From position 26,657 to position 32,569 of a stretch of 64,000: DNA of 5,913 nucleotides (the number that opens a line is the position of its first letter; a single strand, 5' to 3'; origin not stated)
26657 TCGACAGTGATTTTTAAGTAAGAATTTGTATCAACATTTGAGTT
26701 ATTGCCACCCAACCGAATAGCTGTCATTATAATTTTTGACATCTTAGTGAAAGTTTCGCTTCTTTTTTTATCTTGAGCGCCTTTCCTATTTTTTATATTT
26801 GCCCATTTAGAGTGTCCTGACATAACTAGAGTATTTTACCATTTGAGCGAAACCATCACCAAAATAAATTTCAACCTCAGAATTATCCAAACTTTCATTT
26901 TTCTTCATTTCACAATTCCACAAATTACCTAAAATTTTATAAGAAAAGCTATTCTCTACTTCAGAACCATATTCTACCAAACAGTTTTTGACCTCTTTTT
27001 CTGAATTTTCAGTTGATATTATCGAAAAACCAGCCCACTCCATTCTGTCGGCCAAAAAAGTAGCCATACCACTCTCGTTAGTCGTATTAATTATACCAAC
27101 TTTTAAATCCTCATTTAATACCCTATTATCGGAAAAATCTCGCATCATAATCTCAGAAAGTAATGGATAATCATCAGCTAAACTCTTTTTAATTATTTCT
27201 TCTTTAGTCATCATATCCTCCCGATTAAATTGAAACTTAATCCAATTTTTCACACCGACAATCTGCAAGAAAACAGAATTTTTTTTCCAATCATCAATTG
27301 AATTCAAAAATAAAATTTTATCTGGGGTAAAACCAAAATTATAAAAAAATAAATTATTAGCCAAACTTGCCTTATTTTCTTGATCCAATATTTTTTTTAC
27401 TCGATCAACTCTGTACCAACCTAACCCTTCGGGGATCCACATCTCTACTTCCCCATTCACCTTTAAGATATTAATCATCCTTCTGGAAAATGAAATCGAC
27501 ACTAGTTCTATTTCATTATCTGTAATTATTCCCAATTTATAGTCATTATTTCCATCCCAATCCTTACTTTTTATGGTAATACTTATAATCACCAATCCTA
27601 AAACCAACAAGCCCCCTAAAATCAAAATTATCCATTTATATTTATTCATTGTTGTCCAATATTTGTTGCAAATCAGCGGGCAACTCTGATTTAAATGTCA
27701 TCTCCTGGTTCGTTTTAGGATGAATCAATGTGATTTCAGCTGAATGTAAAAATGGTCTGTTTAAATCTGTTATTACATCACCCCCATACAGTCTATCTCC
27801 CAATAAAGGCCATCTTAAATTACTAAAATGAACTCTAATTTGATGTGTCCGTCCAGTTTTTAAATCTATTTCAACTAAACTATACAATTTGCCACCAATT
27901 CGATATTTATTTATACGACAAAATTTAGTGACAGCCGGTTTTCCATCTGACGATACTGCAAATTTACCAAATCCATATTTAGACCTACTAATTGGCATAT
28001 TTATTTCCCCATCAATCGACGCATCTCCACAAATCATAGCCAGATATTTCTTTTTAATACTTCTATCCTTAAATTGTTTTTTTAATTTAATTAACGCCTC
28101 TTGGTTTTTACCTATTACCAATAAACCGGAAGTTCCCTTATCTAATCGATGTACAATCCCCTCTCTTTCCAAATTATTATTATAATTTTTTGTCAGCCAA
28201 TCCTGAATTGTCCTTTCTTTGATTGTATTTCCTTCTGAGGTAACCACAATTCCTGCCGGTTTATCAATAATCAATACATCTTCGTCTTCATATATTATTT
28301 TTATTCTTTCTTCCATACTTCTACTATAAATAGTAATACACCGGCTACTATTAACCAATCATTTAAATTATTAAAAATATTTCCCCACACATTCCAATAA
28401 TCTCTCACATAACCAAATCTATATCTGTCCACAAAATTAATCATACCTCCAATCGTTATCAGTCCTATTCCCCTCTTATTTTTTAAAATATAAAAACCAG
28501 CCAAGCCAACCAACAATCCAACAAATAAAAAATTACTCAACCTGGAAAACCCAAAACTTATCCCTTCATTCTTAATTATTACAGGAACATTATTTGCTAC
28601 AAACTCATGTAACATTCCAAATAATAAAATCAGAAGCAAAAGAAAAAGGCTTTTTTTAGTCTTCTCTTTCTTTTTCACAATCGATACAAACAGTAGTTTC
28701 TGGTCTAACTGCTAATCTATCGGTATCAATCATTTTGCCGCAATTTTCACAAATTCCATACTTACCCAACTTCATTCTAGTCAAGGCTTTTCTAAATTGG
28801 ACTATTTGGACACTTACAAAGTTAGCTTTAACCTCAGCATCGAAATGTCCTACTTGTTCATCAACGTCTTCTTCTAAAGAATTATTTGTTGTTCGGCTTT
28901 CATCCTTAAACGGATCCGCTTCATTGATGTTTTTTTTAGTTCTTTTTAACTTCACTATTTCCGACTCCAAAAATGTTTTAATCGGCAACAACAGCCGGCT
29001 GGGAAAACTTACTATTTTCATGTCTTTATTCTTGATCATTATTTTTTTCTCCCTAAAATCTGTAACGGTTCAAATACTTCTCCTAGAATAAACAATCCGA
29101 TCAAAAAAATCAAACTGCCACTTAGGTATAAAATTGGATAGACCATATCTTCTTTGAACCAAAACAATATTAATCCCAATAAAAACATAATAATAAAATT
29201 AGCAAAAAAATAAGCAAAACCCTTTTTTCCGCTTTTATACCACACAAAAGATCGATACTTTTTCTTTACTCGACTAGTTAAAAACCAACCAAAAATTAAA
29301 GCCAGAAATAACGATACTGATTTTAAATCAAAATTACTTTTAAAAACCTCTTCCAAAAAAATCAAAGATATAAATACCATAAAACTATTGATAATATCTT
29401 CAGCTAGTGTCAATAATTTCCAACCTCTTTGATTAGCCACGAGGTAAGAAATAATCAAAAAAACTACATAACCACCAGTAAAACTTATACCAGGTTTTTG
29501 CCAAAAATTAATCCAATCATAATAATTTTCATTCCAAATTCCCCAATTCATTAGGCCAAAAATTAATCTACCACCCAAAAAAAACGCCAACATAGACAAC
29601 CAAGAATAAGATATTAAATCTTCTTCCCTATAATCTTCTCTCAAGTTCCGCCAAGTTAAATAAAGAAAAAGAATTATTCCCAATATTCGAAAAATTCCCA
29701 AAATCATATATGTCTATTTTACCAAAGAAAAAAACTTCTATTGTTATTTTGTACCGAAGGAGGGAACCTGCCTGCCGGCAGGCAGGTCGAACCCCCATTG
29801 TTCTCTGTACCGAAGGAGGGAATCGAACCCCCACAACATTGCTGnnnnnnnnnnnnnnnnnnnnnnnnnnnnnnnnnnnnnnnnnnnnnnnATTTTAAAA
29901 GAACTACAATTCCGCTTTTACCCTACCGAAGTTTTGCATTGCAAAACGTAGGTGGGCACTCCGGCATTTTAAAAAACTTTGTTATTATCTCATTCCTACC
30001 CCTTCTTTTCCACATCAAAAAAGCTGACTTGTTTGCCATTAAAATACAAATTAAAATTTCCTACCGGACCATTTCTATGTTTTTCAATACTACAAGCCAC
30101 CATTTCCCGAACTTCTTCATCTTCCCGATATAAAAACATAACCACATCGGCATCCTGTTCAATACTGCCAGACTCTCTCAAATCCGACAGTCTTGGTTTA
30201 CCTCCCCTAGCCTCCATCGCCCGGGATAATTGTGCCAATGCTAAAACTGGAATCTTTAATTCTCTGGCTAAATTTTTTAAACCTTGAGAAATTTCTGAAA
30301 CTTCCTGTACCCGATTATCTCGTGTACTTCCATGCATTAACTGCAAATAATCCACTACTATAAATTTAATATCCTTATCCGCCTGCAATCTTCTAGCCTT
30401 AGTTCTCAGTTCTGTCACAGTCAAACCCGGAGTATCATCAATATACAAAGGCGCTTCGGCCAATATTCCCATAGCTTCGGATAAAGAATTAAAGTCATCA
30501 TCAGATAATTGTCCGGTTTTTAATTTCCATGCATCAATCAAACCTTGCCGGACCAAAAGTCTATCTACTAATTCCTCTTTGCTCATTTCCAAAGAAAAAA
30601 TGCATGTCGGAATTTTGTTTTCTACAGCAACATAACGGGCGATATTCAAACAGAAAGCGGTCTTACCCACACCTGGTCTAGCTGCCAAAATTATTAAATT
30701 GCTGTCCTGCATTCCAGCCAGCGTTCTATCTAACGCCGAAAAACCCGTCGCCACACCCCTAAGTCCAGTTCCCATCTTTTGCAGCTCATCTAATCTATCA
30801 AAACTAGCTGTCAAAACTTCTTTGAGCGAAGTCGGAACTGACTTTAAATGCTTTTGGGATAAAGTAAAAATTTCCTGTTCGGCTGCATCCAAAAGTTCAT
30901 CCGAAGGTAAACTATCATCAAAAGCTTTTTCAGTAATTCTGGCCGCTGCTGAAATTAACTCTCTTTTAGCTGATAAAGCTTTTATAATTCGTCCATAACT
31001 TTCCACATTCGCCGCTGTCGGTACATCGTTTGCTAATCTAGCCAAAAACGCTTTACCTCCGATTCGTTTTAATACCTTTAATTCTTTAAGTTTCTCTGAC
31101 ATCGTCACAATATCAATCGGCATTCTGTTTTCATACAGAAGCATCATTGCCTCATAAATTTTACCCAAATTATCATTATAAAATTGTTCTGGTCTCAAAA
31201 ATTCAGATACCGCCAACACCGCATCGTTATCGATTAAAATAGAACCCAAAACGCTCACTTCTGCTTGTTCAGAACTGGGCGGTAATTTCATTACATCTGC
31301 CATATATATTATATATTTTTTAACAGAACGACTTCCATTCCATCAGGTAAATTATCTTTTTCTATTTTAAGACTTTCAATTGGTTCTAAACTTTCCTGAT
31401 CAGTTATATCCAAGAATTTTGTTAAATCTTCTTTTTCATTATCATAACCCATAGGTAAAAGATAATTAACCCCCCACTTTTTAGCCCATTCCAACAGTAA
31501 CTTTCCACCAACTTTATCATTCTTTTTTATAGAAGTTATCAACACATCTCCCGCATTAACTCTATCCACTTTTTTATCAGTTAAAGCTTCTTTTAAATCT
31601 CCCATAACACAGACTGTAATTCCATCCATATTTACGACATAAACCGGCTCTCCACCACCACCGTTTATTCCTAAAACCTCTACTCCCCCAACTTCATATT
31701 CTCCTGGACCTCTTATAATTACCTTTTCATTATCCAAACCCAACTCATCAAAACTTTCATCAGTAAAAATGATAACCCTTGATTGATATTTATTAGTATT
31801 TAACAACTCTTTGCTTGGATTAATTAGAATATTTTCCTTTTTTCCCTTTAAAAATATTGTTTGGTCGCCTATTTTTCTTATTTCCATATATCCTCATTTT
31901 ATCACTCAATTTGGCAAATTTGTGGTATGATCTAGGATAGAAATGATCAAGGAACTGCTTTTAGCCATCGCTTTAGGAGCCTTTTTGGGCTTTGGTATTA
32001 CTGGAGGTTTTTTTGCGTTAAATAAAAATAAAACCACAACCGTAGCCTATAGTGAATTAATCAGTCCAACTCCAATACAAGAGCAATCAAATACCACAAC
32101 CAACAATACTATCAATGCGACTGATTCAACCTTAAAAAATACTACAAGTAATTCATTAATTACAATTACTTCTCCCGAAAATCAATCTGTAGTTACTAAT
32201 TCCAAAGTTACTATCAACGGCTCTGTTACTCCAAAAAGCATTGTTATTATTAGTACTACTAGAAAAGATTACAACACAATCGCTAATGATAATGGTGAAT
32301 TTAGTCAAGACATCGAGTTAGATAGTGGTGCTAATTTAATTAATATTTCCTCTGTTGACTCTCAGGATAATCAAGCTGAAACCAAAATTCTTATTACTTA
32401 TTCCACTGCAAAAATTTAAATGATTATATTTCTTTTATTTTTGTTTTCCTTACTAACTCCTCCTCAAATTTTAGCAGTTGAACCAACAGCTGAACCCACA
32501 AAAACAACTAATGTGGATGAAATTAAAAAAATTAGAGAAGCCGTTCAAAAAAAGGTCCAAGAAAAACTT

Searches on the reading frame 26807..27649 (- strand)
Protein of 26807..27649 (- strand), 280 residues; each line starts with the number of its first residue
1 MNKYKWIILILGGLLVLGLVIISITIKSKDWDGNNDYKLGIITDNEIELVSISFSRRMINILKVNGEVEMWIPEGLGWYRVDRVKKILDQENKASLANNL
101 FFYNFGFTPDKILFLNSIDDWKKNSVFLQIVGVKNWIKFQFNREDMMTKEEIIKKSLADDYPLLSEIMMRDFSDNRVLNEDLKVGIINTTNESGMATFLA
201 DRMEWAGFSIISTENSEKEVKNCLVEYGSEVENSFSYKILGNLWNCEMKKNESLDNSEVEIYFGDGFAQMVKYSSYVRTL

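Call 9: search_protein_families(library=pfam, proteins=[window:26807-27649:-], max_evalue=0.01)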
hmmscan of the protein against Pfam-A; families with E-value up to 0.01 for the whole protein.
window:26807-27649:- (280 aa): 1 family
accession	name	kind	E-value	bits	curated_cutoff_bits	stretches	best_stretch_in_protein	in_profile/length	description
PF13399.11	LytR_C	-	0.0033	18.8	22.2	1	181-267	1-86/86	LytR cell envelope-related transcriptional attenuator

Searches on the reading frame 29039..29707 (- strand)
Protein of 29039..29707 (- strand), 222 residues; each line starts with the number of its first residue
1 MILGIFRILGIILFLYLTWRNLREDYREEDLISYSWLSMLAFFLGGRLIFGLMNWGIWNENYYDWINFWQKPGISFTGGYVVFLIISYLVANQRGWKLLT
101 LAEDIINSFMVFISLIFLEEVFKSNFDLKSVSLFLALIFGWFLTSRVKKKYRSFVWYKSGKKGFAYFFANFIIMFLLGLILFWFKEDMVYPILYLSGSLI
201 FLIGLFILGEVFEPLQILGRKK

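Call 9: search_protein_families(library=pfam, proteins=[window:29039-29707:-], max_evalue=0.01)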
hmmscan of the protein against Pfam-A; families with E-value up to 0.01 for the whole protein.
window:29039-29707:- (222 aa): 1 family
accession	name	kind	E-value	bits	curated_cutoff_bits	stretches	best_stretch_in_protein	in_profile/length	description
PF22954.2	DUF7027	-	0.00054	20.3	27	0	131-214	13-94/100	Domain of unknown function (DUF7027)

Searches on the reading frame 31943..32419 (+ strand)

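Call 9: search_protein_families(library=pfam, proteins=[window:31943-32419:+], max_evalue=0.01)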
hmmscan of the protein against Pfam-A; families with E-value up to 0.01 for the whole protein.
window:31943-32419:+ (158 aa): 1 family
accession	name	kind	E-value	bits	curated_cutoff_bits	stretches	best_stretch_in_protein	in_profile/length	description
PF09136.16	Glucodextran_B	-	1.1e-09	38.5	27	1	73-152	3-80/83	Glucodextranase, domain B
